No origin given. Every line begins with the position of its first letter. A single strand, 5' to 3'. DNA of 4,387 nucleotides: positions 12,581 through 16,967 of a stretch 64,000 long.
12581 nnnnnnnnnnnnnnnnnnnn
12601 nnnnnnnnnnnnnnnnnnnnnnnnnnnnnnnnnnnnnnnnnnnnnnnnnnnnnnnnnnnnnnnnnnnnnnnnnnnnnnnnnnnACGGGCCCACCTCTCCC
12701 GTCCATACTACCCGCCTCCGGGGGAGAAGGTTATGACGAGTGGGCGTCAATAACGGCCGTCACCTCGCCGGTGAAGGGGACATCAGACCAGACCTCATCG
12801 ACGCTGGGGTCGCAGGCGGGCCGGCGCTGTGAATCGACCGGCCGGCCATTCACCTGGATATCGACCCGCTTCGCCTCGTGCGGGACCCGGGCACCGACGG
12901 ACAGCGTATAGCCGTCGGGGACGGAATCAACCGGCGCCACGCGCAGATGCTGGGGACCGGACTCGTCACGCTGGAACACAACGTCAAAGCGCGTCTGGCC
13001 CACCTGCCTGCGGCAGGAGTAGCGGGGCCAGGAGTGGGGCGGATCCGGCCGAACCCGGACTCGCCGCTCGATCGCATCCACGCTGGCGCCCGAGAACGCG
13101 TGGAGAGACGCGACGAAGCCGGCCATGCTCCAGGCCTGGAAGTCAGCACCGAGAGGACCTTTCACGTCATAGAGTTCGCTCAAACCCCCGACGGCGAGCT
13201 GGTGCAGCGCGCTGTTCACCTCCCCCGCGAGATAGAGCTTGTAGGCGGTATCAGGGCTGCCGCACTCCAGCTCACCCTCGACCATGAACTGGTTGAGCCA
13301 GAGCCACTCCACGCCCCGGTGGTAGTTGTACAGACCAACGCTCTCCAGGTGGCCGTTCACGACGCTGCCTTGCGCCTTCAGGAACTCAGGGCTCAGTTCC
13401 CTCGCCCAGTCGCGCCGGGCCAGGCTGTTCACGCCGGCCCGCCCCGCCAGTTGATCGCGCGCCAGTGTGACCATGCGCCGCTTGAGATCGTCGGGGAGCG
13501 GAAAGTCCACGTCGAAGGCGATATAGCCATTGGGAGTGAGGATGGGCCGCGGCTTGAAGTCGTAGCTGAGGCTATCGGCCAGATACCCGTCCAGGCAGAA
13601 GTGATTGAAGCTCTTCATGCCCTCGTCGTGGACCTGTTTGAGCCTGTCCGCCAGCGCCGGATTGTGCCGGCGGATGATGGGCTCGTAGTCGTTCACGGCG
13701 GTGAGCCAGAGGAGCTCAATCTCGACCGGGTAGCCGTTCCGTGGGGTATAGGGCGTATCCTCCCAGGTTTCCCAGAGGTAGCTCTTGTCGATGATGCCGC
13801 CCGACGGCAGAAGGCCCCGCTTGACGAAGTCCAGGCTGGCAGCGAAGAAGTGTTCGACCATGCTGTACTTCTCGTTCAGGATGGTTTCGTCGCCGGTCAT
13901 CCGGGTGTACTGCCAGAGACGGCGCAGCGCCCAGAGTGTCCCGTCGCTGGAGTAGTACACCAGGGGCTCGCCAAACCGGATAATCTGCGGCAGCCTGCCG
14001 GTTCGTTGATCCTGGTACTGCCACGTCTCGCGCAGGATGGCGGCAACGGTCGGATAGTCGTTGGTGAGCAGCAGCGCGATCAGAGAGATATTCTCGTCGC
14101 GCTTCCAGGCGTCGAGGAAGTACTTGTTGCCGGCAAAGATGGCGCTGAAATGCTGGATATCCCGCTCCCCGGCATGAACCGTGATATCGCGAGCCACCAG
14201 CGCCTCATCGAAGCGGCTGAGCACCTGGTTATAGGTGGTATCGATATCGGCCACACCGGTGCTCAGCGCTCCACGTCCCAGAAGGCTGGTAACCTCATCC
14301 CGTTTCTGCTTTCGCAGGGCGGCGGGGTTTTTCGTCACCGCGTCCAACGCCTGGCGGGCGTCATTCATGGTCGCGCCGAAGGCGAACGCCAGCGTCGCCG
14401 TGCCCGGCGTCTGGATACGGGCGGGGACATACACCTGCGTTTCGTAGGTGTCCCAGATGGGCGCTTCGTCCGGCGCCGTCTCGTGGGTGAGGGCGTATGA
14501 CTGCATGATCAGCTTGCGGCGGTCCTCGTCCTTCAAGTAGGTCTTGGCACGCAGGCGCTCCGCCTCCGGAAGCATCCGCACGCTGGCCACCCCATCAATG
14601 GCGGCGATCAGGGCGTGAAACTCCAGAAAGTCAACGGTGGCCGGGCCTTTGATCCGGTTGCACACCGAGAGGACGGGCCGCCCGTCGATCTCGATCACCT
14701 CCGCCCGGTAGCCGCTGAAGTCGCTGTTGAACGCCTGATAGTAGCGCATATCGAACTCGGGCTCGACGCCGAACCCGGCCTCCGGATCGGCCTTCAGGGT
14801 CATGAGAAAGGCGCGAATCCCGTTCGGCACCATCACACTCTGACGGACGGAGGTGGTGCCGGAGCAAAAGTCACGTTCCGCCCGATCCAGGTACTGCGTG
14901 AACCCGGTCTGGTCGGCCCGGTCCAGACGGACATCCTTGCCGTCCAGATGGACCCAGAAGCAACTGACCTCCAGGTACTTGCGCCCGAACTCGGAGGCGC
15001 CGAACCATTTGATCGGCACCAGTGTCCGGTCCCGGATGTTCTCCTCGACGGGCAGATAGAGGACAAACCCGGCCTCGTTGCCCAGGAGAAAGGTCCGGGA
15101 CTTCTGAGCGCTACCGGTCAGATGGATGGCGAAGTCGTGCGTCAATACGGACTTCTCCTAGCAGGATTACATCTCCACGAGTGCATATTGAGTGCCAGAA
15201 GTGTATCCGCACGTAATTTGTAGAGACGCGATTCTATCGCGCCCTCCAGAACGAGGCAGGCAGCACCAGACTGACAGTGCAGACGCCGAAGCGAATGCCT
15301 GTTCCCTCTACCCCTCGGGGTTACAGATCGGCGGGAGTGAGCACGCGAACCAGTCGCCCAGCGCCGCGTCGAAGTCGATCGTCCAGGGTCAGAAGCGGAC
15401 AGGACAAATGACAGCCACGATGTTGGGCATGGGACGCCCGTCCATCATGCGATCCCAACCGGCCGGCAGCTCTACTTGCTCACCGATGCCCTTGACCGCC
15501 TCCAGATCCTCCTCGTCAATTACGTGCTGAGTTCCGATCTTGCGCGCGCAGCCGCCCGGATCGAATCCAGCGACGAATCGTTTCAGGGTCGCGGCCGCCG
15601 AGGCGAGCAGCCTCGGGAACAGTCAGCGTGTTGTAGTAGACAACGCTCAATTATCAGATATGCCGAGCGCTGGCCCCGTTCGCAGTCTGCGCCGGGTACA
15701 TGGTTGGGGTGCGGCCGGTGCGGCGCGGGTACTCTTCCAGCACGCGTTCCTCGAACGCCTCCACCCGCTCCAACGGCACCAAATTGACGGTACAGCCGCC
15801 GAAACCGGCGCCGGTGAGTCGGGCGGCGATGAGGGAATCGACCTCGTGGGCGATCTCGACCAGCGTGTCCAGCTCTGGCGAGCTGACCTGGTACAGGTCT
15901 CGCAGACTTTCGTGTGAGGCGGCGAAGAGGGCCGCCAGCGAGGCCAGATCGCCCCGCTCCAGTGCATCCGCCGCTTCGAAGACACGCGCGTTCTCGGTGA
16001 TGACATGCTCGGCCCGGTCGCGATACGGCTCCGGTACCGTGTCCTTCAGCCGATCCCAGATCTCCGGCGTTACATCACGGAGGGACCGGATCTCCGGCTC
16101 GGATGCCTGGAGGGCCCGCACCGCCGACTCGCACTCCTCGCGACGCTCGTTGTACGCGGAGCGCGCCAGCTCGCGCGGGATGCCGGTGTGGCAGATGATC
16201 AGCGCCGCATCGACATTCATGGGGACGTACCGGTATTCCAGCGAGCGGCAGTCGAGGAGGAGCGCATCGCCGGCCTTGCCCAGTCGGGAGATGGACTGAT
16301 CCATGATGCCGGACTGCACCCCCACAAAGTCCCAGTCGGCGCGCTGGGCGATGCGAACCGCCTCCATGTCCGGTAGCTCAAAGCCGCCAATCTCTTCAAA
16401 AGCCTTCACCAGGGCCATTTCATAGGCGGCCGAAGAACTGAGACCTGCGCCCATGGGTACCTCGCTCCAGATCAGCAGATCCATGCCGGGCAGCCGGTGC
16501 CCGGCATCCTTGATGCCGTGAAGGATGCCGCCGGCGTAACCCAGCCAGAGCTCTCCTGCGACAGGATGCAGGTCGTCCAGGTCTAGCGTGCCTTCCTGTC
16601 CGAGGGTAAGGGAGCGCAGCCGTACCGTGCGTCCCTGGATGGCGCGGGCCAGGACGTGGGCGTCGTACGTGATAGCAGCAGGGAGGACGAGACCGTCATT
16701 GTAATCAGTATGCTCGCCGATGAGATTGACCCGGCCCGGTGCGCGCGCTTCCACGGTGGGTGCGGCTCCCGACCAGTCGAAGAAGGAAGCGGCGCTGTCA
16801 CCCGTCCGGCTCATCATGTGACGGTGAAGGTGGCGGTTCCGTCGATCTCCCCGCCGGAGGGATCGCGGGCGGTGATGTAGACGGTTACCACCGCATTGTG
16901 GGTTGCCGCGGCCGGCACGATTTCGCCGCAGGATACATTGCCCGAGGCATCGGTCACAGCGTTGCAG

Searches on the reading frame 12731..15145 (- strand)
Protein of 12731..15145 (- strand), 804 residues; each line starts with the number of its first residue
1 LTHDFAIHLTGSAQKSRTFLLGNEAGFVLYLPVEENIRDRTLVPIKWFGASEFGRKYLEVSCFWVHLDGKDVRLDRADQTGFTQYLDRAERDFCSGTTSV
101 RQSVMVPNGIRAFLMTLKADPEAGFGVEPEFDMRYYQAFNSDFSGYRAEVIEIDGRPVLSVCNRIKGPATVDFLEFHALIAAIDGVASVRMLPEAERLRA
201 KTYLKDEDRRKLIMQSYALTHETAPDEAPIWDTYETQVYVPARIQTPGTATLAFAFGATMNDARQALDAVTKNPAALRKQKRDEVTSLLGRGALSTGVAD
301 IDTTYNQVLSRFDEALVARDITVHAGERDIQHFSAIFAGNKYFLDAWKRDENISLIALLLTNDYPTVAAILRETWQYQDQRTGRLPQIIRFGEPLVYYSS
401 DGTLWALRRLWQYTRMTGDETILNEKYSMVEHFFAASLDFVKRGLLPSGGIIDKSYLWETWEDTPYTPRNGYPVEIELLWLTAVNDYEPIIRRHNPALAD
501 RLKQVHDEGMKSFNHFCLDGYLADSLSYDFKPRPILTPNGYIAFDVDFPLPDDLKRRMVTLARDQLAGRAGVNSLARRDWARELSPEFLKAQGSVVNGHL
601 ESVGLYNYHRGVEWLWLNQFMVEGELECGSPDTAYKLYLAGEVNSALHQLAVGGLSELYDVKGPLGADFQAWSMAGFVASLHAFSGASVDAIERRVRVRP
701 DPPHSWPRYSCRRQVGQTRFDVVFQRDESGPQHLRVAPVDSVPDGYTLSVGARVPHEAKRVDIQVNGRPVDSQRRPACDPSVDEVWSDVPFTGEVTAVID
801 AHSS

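Call 93: search_protein_families(library=pfam, proteins=[window:12731-15145:-], max_evalue=0.00001)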
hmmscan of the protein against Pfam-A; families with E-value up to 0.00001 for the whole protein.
window:12731-15145:- (804 aa): 1 family
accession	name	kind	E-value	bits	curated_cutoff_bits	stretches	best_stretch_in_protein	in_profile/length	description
PF06202.20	GDE_C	-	2.4e-30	106.2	21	1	330-676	12-364/367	Amylo-alpha-1,6-glucosidase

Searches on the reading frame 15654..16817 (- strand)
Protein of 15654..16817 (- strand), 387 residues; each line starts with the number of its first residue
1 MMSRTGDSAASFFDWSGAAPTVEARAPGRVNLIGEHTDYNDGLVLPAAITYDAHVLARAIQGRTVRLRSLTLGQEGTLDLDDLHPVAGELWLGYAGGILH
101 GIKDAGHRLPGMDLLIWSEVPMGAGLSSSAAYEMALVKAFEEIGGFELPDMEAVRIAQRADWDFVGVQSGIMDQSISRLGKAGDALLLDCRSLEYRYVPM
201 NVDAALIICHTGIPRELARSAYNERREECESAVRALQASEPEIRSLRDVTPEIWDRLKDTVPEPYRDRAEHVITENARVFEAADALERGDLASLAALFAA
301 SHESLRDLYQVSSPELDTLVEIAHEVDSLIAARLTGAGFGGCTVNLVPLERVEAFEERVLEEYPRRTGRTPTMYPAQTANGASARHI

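Call 93: search_protein_families(library=pfam, proteins=[window:15654-16817:-], max_evalue=0.00001)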
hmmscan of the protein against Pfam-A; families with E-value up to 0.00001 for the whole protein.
window:15654-16817:- (387 aa): 3 families
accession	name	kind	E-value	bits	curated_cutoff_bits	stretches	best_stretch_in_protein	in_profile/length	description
PF10509.15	GalKase_gal_bdg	-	1.4e-18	66.6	23.1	1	14-58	5-48/49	Galactokinase galactose-binding signature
PF00288.32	GHMP_kinases_N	-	3.2e-17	62.9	22.3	1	104-180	13-86/87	GHMP kinases N terminal domain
PF08544.19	GHMP_kinases_C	-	6e-11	43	21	1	283-364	2-84/85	GHMP kinases C terminal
